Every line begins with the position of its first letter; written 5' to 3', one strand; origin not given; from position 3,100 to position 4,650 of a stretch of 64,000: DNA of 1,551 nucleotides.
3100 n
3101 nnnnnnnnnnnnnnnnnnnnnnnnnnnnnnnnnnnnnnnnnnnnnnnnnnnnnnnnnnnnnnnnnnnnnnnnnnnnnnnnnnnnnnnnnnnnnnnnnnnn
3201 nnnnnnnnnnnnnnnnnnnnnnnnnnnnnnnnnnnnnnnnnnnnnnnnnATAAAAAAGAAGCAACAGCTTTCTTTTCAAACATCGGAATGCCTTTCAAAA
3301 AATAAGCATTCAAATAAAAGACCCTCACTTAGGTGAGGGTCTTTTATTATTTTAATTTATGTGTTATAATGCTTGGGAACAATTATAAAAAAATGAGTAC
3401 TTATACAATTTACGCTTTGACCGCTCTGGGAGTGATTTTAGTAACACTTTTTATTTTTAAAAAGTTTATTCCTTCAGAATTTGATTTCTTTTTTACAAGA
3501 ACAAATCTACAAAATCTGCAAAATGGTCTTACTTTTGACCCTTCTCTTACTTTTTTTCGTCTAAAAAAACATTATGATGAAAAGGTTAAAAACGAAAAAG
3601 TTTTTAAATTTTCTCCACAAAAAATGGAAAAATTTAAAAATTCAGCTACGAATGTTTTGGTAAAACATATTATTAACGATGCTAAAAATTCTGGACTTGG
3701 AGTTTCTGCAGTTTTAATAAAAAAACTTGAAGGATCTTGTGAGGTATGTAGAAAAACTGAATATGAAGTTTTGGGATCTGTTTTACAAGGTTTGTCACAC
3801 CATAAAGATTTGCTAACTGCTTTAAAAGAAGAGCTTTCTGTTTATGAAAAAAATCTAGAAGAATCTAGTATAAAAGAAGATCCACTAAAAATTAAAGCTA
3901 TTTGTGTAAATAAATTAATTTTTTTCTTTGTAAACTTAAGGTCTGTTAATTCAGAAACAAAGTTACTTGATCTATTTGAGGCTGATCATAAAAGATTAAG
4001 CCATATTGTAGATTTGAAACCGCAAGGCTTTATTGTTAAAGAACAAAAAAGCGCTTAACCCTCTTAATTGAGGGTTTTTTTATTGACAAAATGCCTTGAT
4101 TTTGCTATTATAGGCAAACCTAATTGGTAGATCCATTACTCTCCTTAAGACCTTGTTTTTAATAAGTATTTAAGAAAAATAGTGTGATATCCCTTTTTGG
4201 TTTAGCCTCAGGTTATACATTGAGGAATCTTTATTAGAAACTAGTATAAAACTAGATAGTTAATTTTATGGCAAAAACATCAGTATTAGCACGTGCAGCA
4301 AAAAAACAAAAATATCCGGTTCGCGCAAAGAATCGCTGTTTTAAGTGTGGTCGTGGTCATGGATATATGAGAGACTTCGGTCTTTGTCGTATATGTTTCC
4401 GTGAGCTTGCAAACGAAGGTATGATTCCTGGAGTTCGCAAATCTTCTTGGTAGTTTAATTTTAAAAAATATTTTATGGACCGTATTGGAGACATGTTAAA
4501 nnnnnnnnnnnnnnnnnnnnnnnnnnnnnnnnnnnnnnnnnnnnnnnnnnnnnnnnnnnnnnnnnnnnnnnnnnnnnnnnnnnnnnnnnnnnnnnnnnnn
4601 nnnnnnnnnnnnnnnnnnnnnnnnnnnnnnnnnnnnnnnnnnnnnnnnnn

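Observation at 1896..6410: Rearranged spc operon with a foreign gene, its own promoter and terminator inserted between rplE and rpsN; L29 and L30 absent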

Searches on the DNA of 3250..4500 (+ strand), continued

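Call 95: search_with_rna_model(model_id=R1, sources=[L100, L101, L092, L096], max_evalue=0.1, show_alignments=1)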
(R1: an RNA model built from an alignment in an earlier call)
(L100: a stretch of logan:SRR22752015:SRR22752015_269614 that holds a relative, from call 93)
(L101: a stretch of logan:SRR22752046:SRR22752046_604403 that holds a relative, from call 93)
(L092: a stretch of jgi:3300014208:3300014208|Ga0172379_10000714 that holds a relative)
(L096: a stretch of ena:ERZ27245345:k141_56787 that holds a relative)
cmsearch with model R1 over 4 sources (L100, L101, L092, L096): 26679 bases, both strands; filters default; matches with E-value up to 0.1: 3.
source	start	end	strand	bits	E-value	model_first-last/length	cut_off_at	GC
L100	4634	4725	+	52.2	1.4e-09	1-95/95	no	0.28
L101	903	994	+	52.2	1.4e-09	1-95/95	no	0.28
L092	3680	3772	+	50.5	3.4e-09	1-95/95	no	0.3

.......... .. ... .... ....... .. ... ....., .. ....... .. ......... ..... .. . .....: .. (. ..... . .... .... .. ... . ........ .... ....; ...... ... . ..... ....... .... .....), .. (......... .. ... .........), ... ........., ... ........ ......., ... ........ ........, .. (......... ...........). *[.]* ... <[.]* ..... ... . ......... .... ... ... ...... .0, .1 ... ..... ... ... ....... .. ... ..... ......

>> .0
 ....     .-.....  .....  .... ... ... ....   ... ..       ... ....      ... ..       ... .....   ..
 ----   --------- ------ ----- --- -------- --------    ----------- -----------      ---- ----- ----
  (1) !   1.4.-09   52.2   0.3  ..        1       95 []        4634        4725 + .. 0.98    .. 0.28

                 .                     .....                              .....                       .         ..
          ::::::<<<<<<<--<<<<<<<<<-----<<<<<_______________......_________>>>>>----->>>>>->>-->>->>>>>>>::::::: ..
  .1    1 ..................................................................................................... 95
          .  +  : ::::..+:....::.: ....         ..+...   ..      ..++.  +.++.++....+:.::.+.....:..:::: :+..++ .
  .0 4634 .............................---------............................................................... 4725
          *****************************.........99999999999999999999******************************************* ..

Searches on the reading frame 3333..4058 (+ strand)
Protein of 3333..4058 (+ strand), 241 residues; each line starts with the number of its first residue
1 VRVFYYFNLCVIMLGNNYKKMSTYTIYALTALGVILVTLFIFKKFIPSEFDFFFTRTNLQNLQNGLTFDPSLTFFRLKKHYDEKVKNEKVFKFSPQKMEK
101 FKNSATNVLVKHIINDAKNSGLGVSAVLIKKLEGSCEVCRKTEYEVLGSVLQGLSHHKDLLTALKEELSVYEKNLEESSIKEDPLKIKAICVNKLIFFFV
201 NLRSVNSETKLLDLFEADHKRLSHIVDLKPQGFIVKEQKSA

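Call 3: search_protein_families(library=pfam, proteins=[window:3333-4058:+], max_evalue=0.01)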
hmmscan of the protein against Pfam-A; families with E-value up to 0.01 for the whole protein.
window:3333-4058:+ (241 aa): 0 families

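Call 9: find_encoding_contigs(protein=window:3393-4058:+, flank=10000, max_places=10)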
Protein window:3393-4058:+ (221 aa): 1 contig read that carries it; 1 place shown.
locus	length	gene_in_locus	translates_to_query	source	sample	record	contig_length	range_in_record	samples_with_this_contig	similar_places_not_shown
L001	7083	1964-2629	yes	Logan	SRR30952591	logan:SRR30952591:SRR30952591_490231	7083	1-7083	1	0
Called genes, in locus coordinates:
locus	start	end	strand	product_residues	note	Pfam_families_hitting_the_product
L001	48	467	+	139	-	PF00252:Ribosomal_L16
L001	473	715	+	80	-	PF00366:Ribosomal_S17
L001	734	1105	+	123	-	PF00238:Ribosomal_L14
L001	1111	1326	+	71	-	PF00467:KOW (weak), PF17136:ribosomal_L24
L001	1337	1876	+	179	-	PF00281:Ribosomal_L5, PF00673:Ribosomal_L5_C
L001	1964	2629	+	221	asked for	-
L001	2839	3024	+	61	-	PF00253:Ribosomal_S14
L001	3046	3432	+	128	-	PF00410:Ribosomal_S8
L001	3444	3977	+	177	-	PF00347:Ribosomal_L6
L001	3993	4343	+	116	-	PF00861:Ribosomal_L18p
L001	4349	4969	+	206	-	PF00333:Ribosomal_S5, PF03719:Ribosomal_S5_C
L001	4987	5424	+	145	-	PF00828:Ribosomal_L27A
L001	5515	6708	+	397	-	PF00344:SecY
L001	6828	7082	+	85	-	?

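Call 10: search_protein_families(library=ncbifam, proteins=[window:3393-4058:+], max_evalue=0.1)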
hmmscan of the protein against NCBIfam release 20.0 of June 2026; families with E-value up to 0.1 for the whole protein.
window:3393-4058:+ (221 aa): 0 families

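Call 12: find_homologous_proteins(query=window:3393-4058:+, max_evalue=0.001)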
Query window:3393-4058:+ (221 aa): 2 proteins with E <= 0.001 among 251 candidates.
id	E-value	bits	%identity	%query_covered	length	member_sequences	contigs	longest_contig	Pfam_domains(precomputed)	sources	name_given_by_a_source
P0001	2.8e-137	473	100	100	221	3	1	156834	-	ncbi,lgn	-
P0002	1.3e-93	330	69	100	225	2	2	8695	-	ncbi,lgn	-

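Call 53: search_protein_families(library=phrogs, proteins=[window:3393-4058:+], max_evalue=0.1)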
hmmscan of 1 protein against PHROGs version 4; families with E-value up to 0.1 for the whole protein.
window:3393-4058:+ (221 aa): 1 family
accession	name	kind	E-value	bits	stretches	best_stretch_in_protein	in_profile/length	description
phrog_27226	-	unknown function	0.029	15.8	1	69-111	10-54/101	-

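Call 67: predict_structure(alignment_id=A4)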
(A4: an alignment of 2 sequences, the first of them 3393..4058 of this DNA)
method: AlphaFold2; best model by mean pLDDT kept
length: 221 residues; sequences in the alignment: 2
mean_pLDDT: 44.8   pTM: 0.47
mean pLDDT of the five models: 44.8, 41.9, 41.2, 33.4, 31.1
residues with pLDDT >= 90: 0; 70-90: 8; 50-70: 63; < 50: 150
segments of 3 or more residues with pLDDT < 50: 1-73, 114-123, 158-221
pLDDT, mean of each block of 10 residues (from residue 1): 33 37 31 32 33 37 38 52 62 70 62 50 52 67 62 49 41 41 36 42 34 28 32
secondary structure, 60 per line:
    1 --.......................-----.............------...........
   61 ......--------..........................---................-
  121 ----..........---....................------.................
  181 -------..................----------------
elements in order: H3-25 H31-43 H50-66 H75-100 H104-119 H125-134 H138-157 H164-180 H188-205

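Call 91: search_protein_representatives(alignment_id=A4)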
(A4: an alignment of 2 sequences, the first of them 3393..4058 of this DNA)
Query: 2 sequences, 225 profile positions. Proteins with E-value up to 0.001 (for the whole library): 2; up to 1e-10: 2; up to 1e-30: 1. The best 2 are listed.
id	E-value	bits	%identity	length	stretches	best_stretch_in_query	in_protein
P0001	7.0e-134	460.5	-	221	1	1-222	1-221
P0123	4.1e-12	62.3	-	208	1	32-205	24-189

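Call 93: find_encoding_contigs(protein=P0123, flank=5000, max_places=3)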
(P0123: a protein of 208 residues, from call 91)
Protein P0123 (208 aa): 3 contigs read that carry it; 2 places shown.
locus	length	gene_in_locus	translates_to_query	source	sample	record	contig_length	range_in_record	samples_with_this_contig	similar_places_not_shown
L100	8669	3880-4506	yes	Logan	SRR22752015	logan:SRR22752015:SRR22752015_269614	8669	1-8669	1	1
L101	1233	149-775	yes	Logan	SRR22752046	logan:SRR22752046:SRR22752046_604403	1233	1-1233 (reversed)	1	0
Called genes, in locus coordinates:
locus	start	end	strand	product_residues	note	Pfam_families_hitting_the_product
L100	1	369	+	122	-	?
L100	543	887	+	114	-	PF00203:Ribosomal_S19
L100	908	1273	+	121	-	PF00237:Ribosomal_L22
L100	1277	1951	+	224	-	PF07650:KH_2, PF00189:Ribosomal_S3_C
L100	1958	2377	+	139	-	PF00252:Ribosomal_L16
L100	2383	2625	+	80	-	PF00366:Ribosomal_S17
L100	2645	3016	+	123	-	PF00238:Ribosomal_L14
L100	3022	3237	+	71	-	PF00467:KOW, PF17136:ribosomal_L24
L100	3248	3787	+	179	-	PF00281:Ribosomal_L5, PF00673:Ribosomal_L5_C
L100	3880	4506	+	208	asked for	-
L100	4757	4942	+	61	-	PF00253:Ribosomal_S14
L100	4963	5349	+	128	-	PF00410:Ribosomal_S8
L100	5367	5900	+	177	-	PF00347:Ribosomal_L6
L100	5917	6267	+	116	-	PF00861:Ribosomal_L18p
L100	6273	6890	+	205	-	PF00333:Ribosomal_S5, PF03719:Ribosomal_S5_C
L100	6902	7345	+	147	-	PF00828:Ribosomal_L27A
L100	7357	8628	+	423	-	PF00344:SecY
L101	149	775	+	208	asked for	-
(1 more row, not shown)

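Call 96: search_protein_families(library=padloc, proteins=[window:3393-4058:+, P0123, P0002], max_evalue=0.1)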
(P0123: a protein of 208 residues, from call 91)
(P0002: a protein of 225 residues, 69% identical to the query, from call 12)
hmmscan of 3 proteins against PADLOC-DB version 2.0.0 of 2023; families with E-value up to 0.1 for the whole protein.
window:3393-4058:+ (221 aa): 1 family
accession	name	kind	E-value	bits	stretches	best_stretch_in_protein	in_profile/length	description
PDLC01500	Csm3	-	0.0074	14.3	1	89-174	73-133/171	"CAS-III-A,CAS-III-D; effector_G7"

P0123 (208 aa): 0 families

P0002 (225 aa): 0 families
